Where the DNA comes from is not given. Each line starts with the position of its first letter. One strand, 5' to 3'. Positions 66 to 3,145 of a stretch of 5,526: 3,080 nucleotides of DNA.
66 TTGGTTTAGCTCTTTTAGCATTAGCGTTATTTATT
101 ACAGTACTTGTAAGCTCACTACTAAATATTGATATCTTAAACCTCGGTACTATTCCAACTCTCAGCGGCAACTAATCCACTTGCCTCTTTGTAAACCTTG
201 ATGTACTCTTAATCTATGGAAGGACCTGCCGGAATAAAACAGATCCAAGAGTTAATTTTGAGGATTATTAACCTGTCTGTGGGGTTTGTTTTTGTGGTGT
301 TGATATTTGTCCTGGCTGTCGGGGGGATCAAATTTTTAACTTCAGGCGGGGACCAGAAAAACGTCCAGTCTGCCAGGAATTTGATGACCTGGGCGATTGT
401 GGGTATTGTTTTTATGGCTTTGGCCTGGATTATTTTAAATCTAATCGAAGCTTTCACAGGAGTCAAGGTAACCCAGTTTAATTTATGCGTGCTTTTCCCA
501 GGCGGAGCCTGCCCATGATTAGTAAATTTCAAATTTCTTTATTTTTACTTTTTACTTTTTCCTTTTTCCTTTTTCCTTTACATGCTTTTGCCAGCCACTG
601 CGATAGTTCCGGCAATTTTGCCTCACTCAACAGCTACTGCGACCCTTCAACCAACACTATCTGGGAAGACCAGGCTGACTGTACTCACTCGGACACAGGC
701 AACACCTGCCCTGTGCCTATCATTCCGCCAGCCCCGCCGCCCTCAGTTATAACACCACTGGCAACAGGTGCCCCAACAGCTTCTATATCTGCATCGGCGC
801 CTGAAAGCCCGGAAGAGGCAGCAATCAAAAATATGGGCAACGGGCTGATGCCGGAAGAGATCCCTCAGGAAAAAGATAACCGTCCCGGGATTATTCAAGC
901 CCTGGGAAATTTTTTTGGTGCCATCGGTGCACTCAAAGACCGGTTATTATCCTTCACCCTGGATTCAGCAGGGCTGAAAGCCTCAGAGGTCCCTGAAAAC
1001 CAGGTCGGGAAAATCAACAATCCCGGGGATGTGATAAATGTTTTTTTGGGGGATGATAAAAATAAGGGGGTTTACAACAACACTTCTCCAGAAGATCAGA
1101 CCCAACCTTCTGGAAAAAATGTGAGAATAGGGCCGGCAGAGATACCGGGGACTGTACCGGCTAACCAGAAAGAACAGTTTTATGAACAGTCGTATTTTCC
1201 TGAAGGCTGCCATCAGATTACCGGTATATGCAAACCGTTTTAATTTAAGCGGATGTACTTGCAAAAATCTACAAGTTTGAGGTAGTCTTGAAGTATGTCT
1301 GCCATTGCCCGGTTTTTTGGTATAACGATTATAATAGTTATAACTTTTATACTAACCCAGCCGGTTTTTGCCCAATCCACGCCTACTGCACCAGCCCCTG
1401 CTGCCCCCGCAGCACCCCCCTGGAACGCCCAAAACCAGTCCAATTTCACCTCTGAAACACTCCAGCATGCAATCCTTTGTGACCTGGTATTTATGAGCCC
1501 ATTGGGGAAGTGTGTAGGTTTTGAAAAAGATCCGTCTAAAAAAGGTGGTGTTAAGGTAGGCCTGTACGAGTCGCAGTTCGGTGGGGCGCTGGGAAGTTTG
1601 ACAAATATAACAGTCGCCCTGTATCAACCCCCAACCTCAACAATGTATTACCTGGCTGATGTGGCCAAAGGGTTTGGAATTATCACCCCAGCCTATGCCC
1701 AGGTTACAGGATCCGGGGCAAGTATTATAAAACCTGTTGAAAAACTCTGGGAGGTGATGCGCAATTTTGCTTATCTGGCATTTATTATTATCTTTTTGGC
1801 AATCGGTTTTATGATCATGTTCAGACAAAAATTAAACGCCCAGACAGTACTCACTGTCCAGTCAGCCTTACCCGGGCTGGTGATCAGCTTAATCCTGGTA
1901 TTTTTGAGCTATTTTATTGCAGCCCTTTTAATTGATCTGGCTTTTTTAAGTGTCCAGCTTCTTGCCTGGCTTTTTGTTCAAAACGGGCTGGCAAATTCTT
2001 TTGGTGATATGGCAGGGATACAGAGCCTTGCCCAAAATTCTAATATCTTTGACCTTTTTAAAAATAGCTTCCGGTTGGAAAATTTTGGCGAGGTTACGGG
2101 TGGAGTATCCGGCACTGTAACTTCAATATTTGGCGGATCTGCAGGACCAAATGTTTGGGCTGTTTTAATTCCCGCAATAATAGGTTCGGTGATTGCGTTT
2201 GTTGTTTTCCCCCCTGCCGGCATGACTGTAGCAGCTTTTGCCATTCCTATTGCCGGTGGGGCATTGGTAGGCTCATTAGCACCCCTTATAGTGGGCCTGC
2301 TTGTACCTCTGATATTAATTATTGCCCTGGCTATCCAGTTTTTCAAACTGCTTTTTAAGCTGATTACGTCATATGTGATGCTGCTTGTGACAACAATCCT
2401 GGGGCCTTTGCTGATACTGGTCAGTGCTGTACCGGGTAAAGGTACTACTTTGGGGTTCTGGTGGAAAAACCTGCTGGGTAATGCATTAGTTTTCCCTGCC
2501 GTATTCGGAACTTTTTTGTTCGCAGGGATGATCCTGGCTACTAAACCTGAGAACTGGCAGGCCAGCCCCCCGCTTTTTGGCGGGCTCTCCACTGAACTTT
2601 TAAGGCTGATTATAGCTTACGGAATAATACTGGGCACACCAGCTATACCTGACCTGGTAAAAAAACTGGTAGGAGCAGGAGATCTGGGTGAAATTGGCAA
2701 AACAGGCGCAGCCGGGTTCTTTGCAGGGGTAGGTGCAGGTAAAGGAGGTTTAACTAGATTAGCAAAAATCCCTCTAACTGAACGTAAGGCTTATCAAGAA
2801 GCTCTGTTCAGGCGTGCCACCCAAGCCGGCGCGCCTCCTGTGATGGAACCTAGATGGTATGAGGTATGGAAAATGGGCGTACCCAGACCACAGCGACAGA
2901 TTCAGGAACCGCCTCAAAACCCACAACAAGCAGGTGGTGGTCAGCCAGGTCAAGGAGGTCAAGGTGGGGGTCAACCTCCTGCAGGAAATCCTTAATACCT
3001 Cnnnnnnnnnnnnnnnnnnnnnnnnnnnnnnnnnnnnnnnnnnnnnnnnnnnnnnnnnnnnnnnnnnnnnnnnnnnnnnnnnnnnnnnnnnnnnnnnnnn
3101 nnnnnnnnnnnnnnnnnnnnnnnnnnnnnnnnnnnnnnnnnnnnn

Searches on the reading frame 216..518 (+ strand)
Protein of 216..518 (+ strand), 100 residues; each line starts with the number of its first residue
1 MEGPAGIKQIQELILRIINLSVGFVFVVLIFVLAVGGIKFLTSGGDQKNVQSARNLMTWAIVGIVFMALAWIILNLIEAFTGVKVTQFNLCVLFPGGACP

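Call 3: search_protein_families(library=pfam, proteins=[window:216-518:+], max_evalue=1)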
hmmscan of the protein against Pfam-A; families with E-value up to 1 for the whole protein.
window:216-518:+ (100 aa): 9 families
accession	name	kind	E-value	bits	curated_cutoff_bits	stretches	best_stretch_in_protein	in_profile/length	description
PF18895.5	T4SS_pilin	-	4.3e-10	40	26.6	1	8-77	3-71/71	Type IV secretion system pilin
PF07666.16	MpPF26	-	0.0083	16.6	37.2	1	14-73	6-70/75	M penetrans paralogue family 26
PF19865.4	DUF6338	-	0.03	14.3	26.5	1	7-73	33-98/205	Family of unknown function (DUF6338)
PF19545.4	DUF6069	-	0.044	14.3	27.2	1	25-83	20-74/129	Family of unknown function (DUF6069)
PF13800.11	Sigma_reg_N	-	0.064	14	26.3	1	9-60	7-57/91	Sigma factor regulator N-terminal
PF06781.17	CrgA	-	0.07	13.7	24.8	1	48-91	26-72/89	Cell division protein CrgA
PF10999.13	DUF2839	-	0.2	12.5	22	1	54-77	37-60/67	Protein of unknown function (DUF2839)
PF12725.13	DUF3810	-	0.41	10.4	28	1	7-74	9-82/311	Protein of unknown function (DUF3810)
PF25184.1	YxzE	-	0.97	10.9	40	0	23-53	3-33/65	YxzE-like putative bacteriocin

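Call 8: search_protein_families(library=ncbifam, proteins=[window:216-518:+], max_evalue=1)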
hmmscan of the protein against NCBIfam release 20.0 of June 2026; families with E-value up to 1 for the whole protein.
window:216-518:+ (100 aa): 4 families
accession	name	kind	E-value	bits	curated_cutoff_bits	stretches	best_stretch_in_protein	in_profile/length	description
NF045849.1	ICE_MMCAP2_0565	equivalog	1.1e-06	28.2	40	1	8-79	7-78/80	Mbov_0395 family pilin-like conjugal transfer protein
NF046050.1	CPBP_fam_MroQ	equivalog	0.029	13.8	270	1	12-80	37-105/243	intramembrane glutamic endopeptidase MroQ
NF038392.1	div_DrpB_YedR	equivalog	0.26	11.6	50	1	24-82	24-82/86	cell division protein DrpB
NF003393.0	PRK04561.1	equivalog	0.62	10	104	1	21-45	5-29/75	twin arginine translocase protein A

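Call 9: search_protein_families(library=phrogs, proteins=[window:216-518:+], max_evalue=1)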
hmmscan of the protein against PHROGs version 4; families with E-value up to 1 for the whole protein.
window:216-518:+ (100 aa): 3 families
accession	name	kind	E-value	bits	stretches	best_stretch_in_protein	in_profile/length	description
phrog_32729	-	unknown function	0.0018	18.8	1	25-37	8-20/27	-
phrog_2392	-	moron, auxiliary metabolic gene and host takeover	0.37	10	1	9-83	151-226/726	ABC transporter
phrog_3878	-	unknown function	0.64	11.1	1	23-73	18-75/129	-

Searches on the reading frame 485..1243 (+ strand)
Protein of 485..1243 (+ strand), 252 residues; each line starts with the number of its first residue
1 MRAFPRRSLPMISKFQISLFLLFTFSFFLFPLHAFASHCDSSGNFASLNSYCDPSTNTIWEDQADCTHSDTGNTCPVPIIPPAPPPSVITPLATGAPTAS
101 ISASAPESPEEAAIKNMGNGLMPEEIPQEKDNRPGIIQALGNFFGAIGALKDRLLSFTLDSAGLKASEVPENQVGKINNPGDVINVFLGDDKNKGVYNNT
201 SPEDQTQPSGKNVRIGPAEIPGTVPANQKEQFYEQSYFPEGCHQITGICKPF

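Call 3: search_protein_families(library=pfam, proteins=[window:485-1243:+], max_evalue=1)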
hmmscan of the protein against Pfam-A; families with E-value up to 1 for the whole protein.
window:485-1243:+ (252 aa): 1 family
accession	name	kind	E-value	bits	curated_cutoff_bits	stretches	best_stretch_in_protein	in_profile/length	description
PF10541.14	KASH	-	0.13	13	23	1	15-47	12-43/58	Nuclear envelope localisation domain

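Call 6: search_protein_families(library=padloc, proteins=[window:485-1243:+], max_evalue=1)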
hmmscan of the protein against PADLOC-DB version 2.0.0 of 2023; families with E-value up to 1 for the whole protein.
window:485-1243:+ (252 aa): 0 families

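Call 8: search_protein_families(library=ncbifam, proteins=[window:485-1243:+], max_evalue=1)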
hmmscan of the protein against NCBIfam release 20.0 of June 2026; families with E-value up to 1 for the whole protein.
window:485-1243:+ (252 aa): 0 families

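Call 9: search_protein_families(library=phrogs, proteins=[window:485-1243:+], max_evalue=1)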
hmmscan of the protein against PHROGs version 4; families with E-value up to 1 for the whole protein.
window:485-1243:+ (252 aa): 0 families

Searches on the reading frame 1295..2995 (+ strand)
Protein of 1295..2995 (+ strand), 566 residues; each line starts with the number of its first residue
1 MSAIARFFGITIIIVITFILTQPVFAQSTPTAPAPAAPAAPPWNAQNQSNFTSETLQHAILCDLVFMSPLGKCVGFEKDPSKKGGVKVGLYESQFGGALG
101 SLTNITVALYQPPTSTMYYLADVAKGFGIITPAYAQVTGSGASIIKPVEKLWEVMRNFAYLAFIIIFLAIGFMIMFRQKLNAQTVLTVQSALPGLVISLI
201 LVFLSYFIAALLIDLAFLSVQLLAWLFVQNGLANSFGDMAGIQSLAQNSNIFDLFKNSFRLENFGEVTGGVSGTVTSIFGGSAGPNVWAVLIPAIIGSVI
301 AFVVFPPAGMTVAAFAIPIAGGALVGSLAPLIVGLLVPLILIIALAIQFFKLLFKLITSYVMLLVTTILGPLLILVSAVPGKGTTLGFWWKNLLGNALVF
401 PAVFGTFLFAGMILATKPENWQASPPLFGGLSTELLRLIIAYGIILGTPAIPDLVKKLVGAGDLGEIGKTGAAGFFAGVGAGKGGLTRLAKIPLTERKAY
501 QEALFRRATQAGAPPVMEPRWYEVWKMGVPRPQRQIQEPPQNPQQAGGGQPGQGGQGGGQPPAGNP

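Call 3: search_protein_families(library=pfam, proteins=[window:1295-2995:+], max_evalue=1)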
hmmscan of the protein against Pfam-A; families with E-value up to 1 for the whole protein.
window:1295-2995:+ (566 aa): 1 family
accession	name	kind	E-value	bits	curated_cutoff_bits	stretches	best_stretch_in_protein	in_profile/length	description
PF22865.1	MgtS-like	-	0.092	13.1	27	1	393-415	1-23/31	Small protein MgtS-like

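Call 6: search_protein_families(library=padloc, proteins=[window:1295-2995:+], max_evalue=1)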
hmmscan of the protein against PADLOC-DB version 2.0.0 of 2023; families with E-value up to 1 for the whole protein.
window:1295-2995:+ (566 aa): 0 families

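Call 8: search_protein_families(library=ncbifam, proteins=[window:1295-2995:+], max_evalue=1)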
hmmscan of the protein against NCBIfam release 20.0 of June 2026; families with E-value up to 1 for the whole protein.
window:1295-2995:+ (566 aa): 0 families

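Call 9: search_protein_families(library=phrogs, proteins=[window:1295-2995:+], max_evalue=1)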
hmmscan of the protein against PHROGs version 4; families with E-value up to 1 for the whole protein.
window:1295-2995:+ (566 aa): 0 families

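Call 19: find_encoding_contigs(protein=window:1295-2995:+, flank=10000)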
Protein window:1295-2995:+ (566 aa): no gene with exactly this product is on record in the collection.

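Call 76: find_related_loci(query=A5, collection=metagenome_contigs, flank=6000)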
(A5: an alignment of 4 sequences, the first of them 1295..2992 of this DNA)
Query A5 (566 aa) in metagenome_contigs; peptide patterns used: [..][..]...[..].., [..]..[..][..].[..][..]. (x = any residue, [..] = any of these).
600 stretches matched a pattern (row limit reached: there are more); 300 encode a relative of the query (tblastn E <= 1e-3); the best 80 are kept; 80 distinct loci.
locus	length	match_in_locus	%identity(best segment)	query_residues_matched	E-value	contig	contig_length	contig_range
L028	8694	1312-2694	40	11-481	2e-82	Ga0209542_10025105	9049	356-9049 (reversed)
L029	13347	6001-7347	36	49-463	2e-71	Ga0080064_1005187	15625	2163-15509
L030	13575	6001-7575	34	18-506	2e-69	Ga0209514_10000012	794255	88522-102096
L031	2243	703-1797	33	97-468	3e-49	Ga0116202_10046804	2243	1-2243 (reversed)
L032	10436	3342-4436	35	109-456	1e-47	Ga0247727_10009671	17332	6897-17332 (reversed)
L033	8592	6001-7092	34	96-457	3e-44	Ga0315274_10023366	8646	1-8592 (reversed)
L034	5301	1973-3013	32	81-460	4e-44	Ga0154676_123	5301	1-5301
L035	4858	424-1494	33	103-513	1e-43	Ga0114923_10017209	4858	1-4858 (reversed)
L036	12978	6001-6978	34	103-474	3e-43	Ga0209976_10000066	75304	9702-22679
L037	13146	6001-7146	32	96-513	6e-43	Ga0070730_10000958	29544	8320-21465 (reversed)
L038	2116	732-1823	33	93-502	4e-42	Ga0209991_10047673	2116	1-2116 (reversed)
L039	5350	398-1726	30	62-549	6e-41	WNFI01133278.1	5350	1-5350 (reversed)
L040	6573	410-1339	34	88-427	4e-41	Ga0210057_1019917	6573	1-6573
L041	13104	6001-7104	32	97-500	1e-40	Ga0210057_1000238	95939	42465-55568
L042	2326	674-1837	31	96-461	6e-41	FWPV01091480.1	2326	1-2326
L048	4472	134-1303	33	98-510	1e-38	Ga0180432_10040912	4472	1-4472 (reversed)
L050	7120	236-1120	37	98-419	1e-38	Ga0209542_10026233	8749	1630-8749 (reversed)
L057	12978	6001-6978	30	97-459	9e-37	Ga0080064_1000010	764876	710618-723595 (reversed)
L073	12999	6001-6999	31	33-426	5e-36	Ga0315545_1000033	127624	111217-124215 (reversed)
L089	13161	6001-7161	30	47-457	2e-34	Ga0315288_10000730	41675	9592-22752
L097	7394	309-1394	32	97-473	4e-34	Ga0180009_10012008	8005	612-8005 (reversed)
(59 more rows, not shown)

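Call 82: search_protein_families(library=pfam, proteins=[L028:2845-4881:-, L029:7652-10267:-, L030:7758-10784:-, L048:1344-3971:-, L057:7281-10460:-, L073:7422-10229:-, L089:7369-10032:-, L097:1457-3391:-], max_evalue=0.01)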
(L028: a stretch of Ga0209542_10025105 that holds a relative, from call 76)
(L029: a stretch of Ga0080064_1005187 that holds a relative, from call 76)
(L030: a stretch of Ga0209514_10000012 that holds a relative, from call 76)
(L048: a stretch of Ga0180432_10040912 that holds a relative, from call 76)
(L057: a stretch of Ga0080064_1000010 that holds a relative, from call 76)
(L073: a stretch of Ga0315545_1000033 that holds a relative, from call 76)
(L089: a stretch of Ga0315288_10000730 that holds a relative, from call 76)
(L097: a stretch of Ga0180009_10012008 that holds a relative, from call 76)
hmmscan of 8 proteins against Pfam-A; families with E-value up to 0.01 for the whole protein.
L028:2845-4881:- (678 aa): 0 families

L029:7652-10267:- (871 aa): 0 families

L030:7758-10784:- (1008 aa): 0 families

L048:1344-3971:- (875 aa): 0 families

L057:7281-10460:- (1059 aa): 0 families

L073:7422-10229:- (935 aa): 0 families

L089:7369-10032:- (887 aa): 0 families

L097:1457-3391:- (644 aa): 0 families

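Call 87: search_protein_families(library=pfam, proteins=[L028:5262-5918:-, L028:5906-6106:-, L028:6125-7087:-, L029:10374-11327:-, L030:10826-12064:-], max_evalue=0.1)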
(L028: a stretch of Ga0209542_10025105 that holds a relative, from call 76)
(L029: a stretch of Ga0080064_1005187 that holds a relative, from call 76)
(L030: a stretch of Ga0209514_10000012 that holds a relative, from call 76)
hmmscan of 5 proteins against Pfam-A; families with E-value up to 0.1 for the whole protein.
L028:5262-5918:- (218 aa): 1 family
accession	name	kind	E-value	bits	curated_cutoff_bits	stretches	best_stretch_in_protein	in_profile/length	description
PF08843.17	AbiEii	-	9.3e-20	72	22.5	1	23-208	10-210/238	Nucleotidyl transferase AbiEii toxin, Type IV TA system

L028:5906-6106:- (66 aa): 0 families

L028:6125-7087:- (320 aa): 0 families

L029:10374-11327:- (317 aa): 0 families

L030:10826-12064:- (412 aa): 1 family
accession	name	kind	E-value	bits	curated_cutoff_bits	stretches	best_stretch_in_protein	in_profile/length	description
PF12773.13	DZR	-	0.084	13.5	27.3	0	387-407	25-45/45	Double zinc ribbon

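Call 102: search_protein_families(library=pfam, proteins=[L050:6149-6481:-, L048:3990-4211:-], max_evalue=0.01)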
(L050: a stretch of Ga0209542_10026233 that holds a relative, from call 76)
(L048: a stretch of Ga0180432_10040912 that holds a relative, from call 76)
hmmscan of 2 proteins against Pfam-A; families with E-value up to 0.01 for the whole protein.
L050:6149-6481:- (110 aa): 3 families
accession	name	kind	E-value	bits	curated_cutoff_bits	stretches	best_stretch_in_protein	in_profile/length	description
PF18480.7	DUF5615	-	4.5e-22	78.5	23.8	1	1-106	1-108/110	Domain of unknown function (DUF5615)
PF18478.7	PIN_10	-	0.00041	20.8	26.2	1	1-60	1-65/84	PIN like domain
PF01927.22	Mut7-C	-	0.00056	20.5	23.3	1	1-57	1-52/146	Mut7-C RNAse domain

L048:3990-4211:- (73 aa): 0 families
